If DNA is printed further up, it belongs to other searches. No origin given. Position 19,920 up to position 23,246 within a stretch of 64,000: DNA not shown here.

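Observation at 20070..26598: Alternative-complex-III-like operon (ActB-C-D-E-F) lacking the pentahaem ActA, followed directly by moeA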

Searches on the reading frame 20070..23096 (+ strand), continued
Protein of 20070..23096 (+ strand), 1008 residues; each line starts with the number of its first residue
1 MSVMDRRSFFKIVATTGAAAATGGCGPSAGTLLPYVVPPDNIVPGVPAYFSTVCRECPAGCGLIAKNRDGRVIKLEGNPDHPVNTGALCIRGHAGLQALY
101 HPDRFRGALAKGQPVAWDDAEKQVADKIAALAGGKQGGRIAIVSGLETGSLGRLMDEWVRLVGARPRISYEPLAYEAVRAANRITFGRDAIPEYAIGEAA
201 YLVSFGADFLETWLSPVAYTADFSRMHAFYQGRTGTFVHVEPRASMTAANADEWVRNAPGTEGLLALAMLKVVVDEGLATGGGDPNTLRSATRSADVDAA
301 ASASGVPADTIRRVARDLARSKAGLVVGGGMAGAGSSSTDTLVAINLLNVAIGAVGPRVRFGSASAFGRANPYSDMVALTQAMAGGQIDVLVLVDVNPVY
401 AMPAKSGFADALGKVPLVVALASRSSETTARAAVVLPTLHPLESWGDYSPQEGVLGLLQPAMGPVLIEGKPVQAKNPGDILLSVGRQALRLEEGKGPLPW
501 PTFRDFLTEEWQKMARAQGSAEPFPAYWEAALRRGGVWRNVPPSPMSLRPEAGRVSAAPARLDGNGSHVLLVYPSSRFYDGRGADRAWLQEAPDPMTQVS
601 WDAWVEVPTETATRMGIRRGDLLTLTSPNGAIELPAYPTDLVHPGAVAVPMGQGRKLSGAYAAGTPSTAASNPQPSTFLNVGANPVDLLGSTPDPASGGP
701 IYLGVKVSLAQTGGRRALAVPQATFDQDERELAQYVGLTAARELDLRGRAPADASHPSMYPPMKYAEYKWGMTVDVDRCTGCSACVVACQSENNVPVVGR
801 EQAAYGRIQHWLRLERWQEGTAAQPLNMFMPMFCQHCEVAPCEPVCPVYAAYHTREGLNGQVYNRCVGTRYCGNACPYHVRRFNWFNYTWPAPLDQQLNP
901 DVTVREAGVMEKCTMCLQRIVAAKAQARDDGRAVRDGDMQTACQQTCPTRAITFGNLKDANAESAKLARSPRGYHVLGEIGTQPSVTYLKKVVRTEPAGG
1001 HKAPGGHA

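Call 22: find_related_loci(query=window:20070-23096:+, collection=genome_contigs, flank=10000)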
Query window:20070-23096:+ (1008 aa) in genome_contigs; peptide patterns used: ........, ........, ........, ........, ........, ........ (x = any residue, [..] = any of these).
51 stretches matched a pattern; 33 encode a relative of the query (tblastn E <= 1e-3); 31 distinct loci.
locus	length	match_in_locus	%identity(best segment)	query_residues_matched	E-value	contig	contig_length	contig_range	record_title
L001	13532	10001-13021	76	1-1007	0e+0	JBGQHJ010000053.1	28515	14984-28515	MAG: Candidatus Methylomirabilia bacterium isolate OBJ2_061818_070_75 k141_2116965_length_28515_cov_15.2116, whole genom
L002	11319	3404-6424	76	1-1007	0e+0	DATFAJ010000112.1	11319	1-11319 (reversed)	MAG TPA_asm: Candidatus Methylomirabilota bacterium isolate SMAG_U8498 k141_65796, whole genome shotgun sequence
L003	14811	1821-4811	76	1-998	0e+0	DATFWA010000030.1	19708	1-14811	MAG TPA_asm: Candidatus Methylomirabilota bacterium isolate SMAG_U9478 k141_1102688, whole genome shotgun sequence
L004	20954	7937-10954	77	1-1002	0e+0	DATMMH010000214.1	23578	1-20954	MAG TPA_asm: Candidatus Dormiibacterota bacterium isolate SMAG_U12818 k141_167352, whole genome shotgun sequence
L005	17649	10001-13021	75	1-1007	0e+0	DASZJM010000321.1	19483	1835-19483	MAG TPA_asm: Candidatus Methylomirabilota bacterium isolate SMAG_U6629 k141_803476, whole genome shotgun sequence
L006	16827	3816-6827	75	1-1007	0e+0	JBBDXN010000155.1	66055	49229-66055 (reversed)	MAG: Candidatus Rokuibacteriota bacterium isolate LejiaD_70_14 Lejia_D_797_length_66055_cov_8, whole genome shotgun sequ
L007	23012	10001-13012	74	1-1005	0e+0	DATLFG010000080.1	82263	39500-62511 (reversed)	MAG TPA_asm: Candidatus Limnocylindria bacterium isolate SMAG_U14396 k141_2297218, whole genome shotgun sequence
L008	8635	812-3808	76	1-1000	0e+0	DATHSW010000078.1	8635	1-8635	MAG TPA_asm: Candidatus Deferrimicrobiaceae bacterium isolate SMAG_U16061 k141_60263, whole genome shotgun sequence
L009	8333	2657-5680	72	1-1005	0e+0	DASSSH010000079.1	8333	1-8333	MAG TPA_asm: Candidatus Methylomirabilota bacterium isolate SMAG_U510 k141_774156, whole genome shotgun sequence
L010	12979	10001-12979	74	1-994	0e+0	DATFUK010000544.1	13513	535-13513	MAG TPA_asm: Candidatus Methylomirabilota bacterium isolate SMAG_U9435 k141_2223813, whole genome shotgun sequence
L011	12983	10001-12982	72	1-994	0e+0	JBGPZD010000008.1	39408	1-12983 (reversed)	MAG: Candidatus Methylomirabilia bacterium isolate OBJ1_062018_070_34 k141_2526995_length_39408_cov_22.8836, whole genom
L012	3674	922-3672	77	1-918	0e+0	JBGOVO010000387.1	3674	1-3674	MAG: Candidatus Methylomirabilia bacterium isolate OBJ_0618_7090110_113 k141_4800685_length_3674_cov_16.9106, whole geno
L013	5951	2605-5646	66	1-1007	0e+0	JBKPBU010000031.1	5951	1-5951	MAG: Candidatus Methylomirabilota bacterium isolate GB_EKS_MAG_00070 GB_EKS_000001413590, whole genome shotgun sequence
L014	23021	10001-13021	66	4-1007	0e+0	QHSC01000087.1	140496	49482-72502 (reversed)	MAG: Candidatus Rokuibacteriota bacterium isolate AR4 14_1009_09_40cm_scaffold_155_curated, whole genome shotgun sequenc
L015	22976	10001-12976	66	4-1003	0e+0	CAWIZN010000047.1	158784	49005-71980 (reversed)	MAG: uncultured Candidatus Rokubacteria bacterium isolate MFD00962.bin.2.184 genome assembly, contig: contig_43023, whol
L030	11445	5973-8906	55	4-1008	0e+0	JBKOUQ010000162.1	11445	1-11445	MAG: Candidatus Methylomirabilota bacterium isolate GM_HAYS_MAG_00022 GM_HAYS_000000883373, whole genome shotgun sequenc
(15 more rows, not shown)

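Call 42: search_protein_representatives(protein=window:20070-23096:+)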
Query: 1008 residues. Proteins with E-value up to 0.001 (for the whole library): 20266; up to 1e-10: 8831; up to 1e-30: 2812. The best 150 are listed.
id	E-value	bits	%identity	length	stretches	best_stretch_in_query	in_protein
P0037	0.0e+00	1745.7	74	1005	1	1-1005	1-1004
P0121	1.2e-274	930.3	47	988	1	4-997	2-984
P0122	4.3e-271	918.6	46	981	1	4-994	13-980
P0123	1.6e-268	910.1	61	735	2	391-865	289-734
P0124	3.8e-265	898.9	46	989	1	4-994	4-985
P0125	5.1e-240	815.7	45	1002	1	5-993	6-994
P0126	4.6e-237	805.9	47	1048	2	4-692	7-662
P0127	5.6e-231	785.8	42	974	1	4-992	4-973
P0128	2.8e-230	783.5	44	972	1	4-995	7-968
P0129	4.6e-230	782.7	44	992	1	4-992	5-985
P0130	2.2e-228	777.2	47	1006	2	4-721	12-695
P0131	7.1e-228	775.5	44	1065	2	533-997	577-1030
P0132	8.5e-226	768.6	45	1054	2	4-748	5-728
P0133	2.0e-225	767.4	45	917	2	4-653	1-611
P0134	1.4e-223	761.3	46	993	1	4-992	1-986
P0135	4.2e-222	756.4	40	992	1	3-995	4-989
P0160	1.6e-197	675.0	45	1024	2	543-1003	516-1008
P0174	8.7e-183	626.2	39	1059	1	5-996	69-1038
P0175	9.0e-182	622.9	36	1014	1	3-993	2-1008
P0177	1.3e-179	615.7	37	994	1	4-1000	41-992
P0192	7.5e-170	583.4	37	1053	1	5-1006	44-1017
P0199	3.4e-166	571.3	36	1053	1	6-1008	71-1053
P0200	2.8e-165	568.3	35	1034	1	5-1006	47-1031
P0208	8.9e-164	563.3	39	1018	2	566-995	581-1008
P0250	3.1e-147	508.6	35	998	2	758-997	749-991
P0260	2.5e-144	498.9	38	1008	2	516-994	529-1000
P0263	4.0e-143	494.9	36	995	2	763-997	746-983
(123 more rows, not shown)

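Call 49: search_protein_families(library=pfam, proteins=[P0174, P0192, P0199, P0250, P0263, P0121, P0135, P0177, P0200], max_evalue=0.01)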
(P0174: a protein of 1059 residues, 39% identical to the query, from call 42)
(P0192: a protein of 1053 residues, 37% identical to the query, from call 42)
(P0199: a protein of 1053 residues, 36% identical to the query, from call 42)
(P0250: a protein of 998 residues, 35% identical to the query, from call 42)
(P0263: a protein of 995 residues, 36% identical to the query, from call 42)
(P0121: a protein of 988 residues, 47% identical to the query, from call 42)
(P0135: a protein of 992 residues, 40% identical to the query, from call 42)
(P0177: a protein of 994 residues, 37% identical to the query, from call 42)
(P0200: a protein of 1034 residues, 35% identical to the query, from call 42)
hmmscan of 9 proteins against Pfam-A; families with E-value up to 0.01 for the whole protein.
P0174 (1059 aa): 11 families
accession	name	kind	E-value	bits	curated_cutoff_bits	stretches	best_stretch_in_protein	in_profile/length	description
PF12838.12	Fer4_7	-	5.7e-13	49.5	27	2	818-888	1-50/52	4Fe-4S dicluster domain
PF13247.11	Fer4_11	-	9.8e-11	42.2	26.2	1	867-924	3-62/100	4Fe-4S dicluster domain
PF00384.28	Molybdopterin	-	3.1e-09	36.8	24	1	168-534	1-341/353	Molybdopterin oxidoreductase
PF13183.11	Fer4_8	-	1.3e-07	32.4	27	1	816-888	2-66/68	4Fe-4S dicluster domain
PF13237.11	Fer4_10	-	2.4e-06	27.8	25.5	2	812-833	2-25/53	4Fe-4S dicluster domain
PF01568.27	Molydop_binding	-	4.5e-06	27.1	26.8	1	642-714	13-83/110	Molydopterin dinucleotide binding domain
PF13187.11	Fer4_9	-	1.7e-05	25.2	27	1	819-888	2-49/52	4Fe-4S dicluster domain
PF12797.12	Fer4_2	-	2.5e-05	24.4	24.5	1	810-830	1-21/22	4Fe-4S binding domain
PF12837.12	Fer4_6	-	7.1e-05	23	25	1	813-829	3-19/24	4Fe-4S binding domain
PF25160.1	LdpA_Fe-S-bd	-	0.00014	22.1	27.6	0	879-919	6-41/49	LdpA Fe-S cluster-binding domain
PF00037.32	Fer4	-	0.00069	19.8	21.1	1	813-830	2-19/24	4Fe-4S binding domain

P0192 (1053 aa): 11 families
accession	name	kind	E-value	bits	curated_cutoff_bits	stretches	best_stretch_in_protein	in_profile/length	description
PF12838.12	Fer4_7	-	4.4e-12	46.7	27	2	783-855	1-52/52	4Fe-4S dicluster domain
PF13247.11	Fer4_11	-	5.4e-10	39.8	26.2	1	832-892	3-65/100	4Fe-4S dicluster domain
PF01568.27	Molydop_binding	-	7e-09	36.1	26.8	1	629-696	30-92/110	Molydopterin dinucleotide binding domain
PF13187.11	Fer4_9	-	3.8e-06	27.3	27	1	784-853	2-49/52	4Fe-4S dicluster domain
PF13237.11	Fer4_10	-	8.7e-06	26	25.5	1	779-795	4-21/53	4Fe-4S dicluster domain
PF12837.12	Fer4_6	-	1.2e-05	25.4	25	1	778-794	3-19/24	4Fe-4S binding domain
PF12797.12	Fer4_2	-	0.0002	21.5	24.5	1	775-794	1-20/22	4Fe-4S binding domain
PF00037.32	Fer4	-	0.0011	19.1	21.1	1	779-795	3-19/24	4Fe-4S binding domain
PF13183.11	Fer4_8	-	0.0012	19.8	27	1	781-853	2-66/68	4Fe-4S dicluster domain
PF25160.1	LdpA_Fe-S-bd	-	0.0018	18.4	27.6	1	845-884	7-41/49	LdpA Fe-S cluster-binding domain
PF14697.11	Fer4_21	-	0.0088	16.6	35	1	779-806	3-32/59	4Fe-4S dicluster domain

P0199 (1053 aa): 10 families
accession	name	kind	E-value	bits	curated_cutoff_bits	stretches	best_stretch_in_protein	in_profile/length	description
PF12838.12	Fer4_7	-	3e-12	47.3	27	2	817-887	1-50/52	4Fe-4S dicluster domain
PF00384.28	Molybdopterin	-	5.8e-10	39.2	24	1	211-517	39-320/353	Molybdopterin oxidoreductase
PF13247.11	Fer4_11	-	3e-08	34.2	26.2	1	866-925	3-64/100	4Fe-4S dicluster domain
PF13237.11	Fer4_10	-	2.1e-06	28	25.5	1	811-886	2-53/53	4Fe-4S dicluster domain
PF13187.11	Fer4_9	-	1.8e-05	25.1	27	1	818-887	2-49/52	4Fe-4S dicluster domain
PF25160.1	LdpA_Fe-S-bd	-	0.00011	22.3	27.6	1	876-918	5-41/49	LdpA Fe-S cluster-binding domain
PF12837.12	Fer4_6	-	0.00026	21.3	25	0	812-828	3-19/24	4Fe-4S binding domain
PF12797.12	Fer4_2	-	0.0011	19.3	24.5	1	809-828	1-20/22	4Fe-4S binding domain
PF01568.27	Molydop_binding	-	0.0016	18.9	26.8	1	664-730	30-91/110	Molydopterin dinucleotide binding domain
PF13183.11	Fer4_8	-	0.0033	18.4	27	0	815-887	2-66/68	4Fe-4S dicluster domain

P0250 (998 aa): 8 families
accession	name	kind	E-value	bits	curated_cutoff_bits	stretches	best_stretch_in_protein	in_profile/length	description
PF12838.12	Fer4_7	-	3.9e-12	46.9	27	2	769-842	1-52/52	4Fe-4S dicluster domain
PF13247.11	Fer4_11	-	8.7e-11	42.4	26.2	1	820-876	4-62/100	4Fe-4S dicluster domain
PF13183.11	Fer4_8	-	1.9e-05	25.5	27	1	767-840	2-66/68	4Fe-4S dicluster domain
PF13187.11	Fer4_9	-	4.4e-05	23.9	27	0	770-840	2-49/52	4Fe-4S dicluster domain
PF13237.11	Fer4_10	-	4.5e-05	23.7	25.5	0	820-869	3-53/53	4Fe-4S dicluster domain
PF01568.27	Molydop_binding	-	0.00012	22.6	26.8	1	623-677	30-88/110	Molydopterin dinucleotide binding domain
PF12837.12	Fer4_6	-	0.00013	22.2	25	0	764-781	3-20/24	4Fe-4S binding domain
PF02359.24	CDC48_N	-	0.0062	17.1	35.1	0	621-649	13-41/85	Cell division protein 48 (CDC48), N-terminal domain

P0263 (995 aa): 11 families
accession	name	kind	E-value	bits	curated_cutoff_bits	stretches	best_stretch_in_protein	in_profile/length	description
PF12838.12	Fer4_7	-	1.3e-13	51.6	27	2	762-834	1-52/52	4Fe-4S dicluster domain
PF13247.11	Fer4_11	-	1.9e-10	41.2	26.2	1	811-868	3-62/100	4Fe-4S dicluster domain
PF13183.11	Fer4_8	-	4.9e-07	30.6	27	1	760-832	2-66/68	4Fe-4S dicluster domain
PF13237.11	Fer4_10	-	6.3e-07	29.7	25.5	2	756-781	2-29/53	4Fe-4S dicluster domain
PF25160.1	LdpA_Fe-S-bd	-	3.2e-05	24.1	27.6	0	823-863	6-41/49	LdpA Fe-S cluster-binding domain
PF12797.12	Fer4_2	-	3.4e-05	24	24.5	1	754-773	1-20/22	4Fe-4S binding domain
PF13187.11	Fer4_9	-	0.00022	21.6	27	0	763-832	2-49/52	4Fe-4S dicluster domain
PF12837.12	Fer4_6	-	0.00042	20.6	25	0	757-773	3-19/24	4Fe-4S binding domain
PF00384.28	Molybdopterin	-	0.00054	19.5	24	1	287-492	207-337/353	Molybdopterin oxidoreductase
PF13484.11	Fer4_16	-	0.003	18.7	30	0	927-961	6-41/66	4Fe-4S double cluster binding domain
PF00037.32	Fer4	-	0.003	17.8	21.1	1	757-774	2-19/24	4Fe-4S binding domain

P0121 (988 aa): 11 families
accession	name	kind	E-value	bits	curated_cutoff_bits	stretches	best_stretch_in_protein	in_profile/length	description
PF00384.28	Molybdopterin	-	8.3e-23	81.4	24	1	103-482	1-347/353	Molybdopterin oxidoreductase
PF01568.27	Molydop_binding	-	6.7e-16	58.7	26.8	1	605-685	31-103/110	Molydopterin dinucleotide binding domain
PF04879.21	Molybdop_Fe4S4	-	1.6e-13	50.8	22.7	1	49-100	4-55/55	Molybdopterin oxidoreductase Fe4S4 domain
PF12838.12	Fer4_7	-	3.7e-10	40.5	27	2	761-835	1-50/52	4Fe-4S dicluster domain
PF13247.11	Fer4_11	-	3.9e-08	33.8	26.2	1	817-875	6-66/100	4Fe-4S dicluster domain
PF12797.12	Fer4_2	-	0.0001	22.5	24.5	1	753-772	1-20/22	4Fe-4S binding domain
PF00037.32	Fer4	-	0.0025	18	21.1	1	756-772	2-18/24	4Fe-4S binding domain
PF25160.1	LdpA_Fe-S-bd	-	0.0028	17.8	27.6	0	823-866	4-41/49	LdpA Fe-S cluster-binding domain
PF12837.12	Fer4_6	-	0.0035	17.7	25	1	756-774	3-21/24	4Fe-4S binding domain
PF10518.14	TAT_signal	-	0.0037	17.6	22.7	1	1-18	1-18/21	TAT (twin-arginine translocation) pathway signal sequence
PF13183.11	Fer4_8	-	0.0043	18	27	0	759-835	2-66/68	4Fe-4S dicluster domain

P0135 (992 aa): 10 families
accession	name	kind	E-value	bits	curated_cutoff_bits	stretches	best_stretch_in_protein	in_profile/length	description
PF00384.28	Molybdopterin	-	2.6e-24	86.3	24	1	108-480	1-335/353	Molybdopterin oxidoreductase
PF04879.21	Molybdop_Fe4S4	-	2.4e-14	53.5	22.7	1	53-105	3-55/55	Molybdopterin oxidoreductase Fe4S4 domain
PF13247.11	Fer4_11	-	1.9e-12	47.7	26.2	1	822-884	4-68/100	4Fe-4S dicluster domain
PF12838.12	Fer4_7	-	1.2e-09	38.9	27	2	772-844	1-52/52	4Fe-4S dicluster domain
PF13187.11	Fer4_9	-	6.6e-06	26.5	27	1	772-843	1-50/52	4Fe-4S dicluster domain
PF01568.27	Molydop_binding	-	1e-05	26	26.8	1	611-683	31-103/110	Molydopterin dinucleotide binding domain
PF12797.12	Fer4_2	-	4e-05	23.7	24.5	1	766-783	3-20/22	4Fe-4S binding domain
PF12837.12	Fer4_6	-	0.0013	19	25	1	767-785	3-21/24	4Fe-4S binding domain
PF00037.32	Fer4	-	0.0013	18.9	21.1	1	767-783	2-18/24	4Fe-4S binding domain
PF25160.1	LdpA_Fe-S-bd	-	0.0075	16.5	27.6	0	833-873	6-41/49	LdpA Fe-S cluster-binding domain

P0177 (994 aa): 8 families
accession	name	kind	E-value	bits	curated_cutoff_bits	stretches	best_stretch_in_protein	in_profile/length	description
PF12838.12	Fer4_7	-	1.1e-11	45.5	27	2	771-840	2-50/52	4Fe-4S dicluster domain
PF04879.21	Molybdop_Fe4S4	-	2.2e-11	44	22.7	1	86-137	3-54/55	Molybdopterin oxidoreductase Fe4S4 domain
PF13183.11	Fer4_8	-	6.6e-07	30.2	27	1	768-840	2-66/68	4Fe-4S dicluster domain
PF13247.11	Fer4_11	-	1.9e-06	28.4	26.2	1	819-877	3-63/100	4Fe-4S dicluster domain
PF13187.11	Fer4_9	-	1.4e-05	25.5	27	0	770-840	1-49/52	4Fe-4S dicluster domain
PF13237.11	Fer4_10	-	2e-05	24.9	25.5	0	764-839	2-53/53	4Fe-4S dicluster domain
PF01568.27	Molydop_binding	-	2.8e-05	24.5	26.8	1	618-676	30-83/110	Molydopterin dinucleotide binding domain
PF12797.12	Fer4_2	-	0.00063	20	24.5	1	762-781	1-20/22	4Fe-4S binding domain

P0200 (1034 aa): 9 families
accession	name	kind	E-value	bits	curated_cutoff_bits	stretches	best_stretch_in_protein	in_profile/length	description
PF04879.21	Molybdop_Fe4S4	-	5.5e-13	49.1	22.7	1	91-142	3-54/55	Molybdopterin oxidoreductase Fe4S4 domain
PF12838.12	Fer4_7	-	2.5e-11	44.3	27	2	800-870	1-50/52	4Fe-4S dicluster domain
PF13247.11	Fer4_11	-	1.9e-06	28.4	26.2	1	852-906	6-62/100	4Fe-4S dicluster domain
PF13187.11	Fer4_9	-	5.3e-05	23.6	27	1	800-870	1-49/52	4Fe-4S dicluster domain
PF01568.27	Molydop_binding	-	6.3e-05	23.4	26.8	1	635-716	21-83/110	Molydopterin dinucleotide binding domain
PF12797.12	Fer4_2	-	7.2e-05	23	24.5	1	792-812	1-21/22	4Fe-4S binding domain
PF13237.11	Fer4_10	-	7.9e-05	22.9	25.5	1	794-812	2-21/53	4Fe-4S dicluster domain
PF13183.11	Fer4_8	-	0.00027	21.8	27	1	798-870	2-66/68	4Fe-4S dicluster domain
PF12837.12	Fer4_6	-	0.0013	19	25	1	795-813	3-21/24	4Fe-4S binding domain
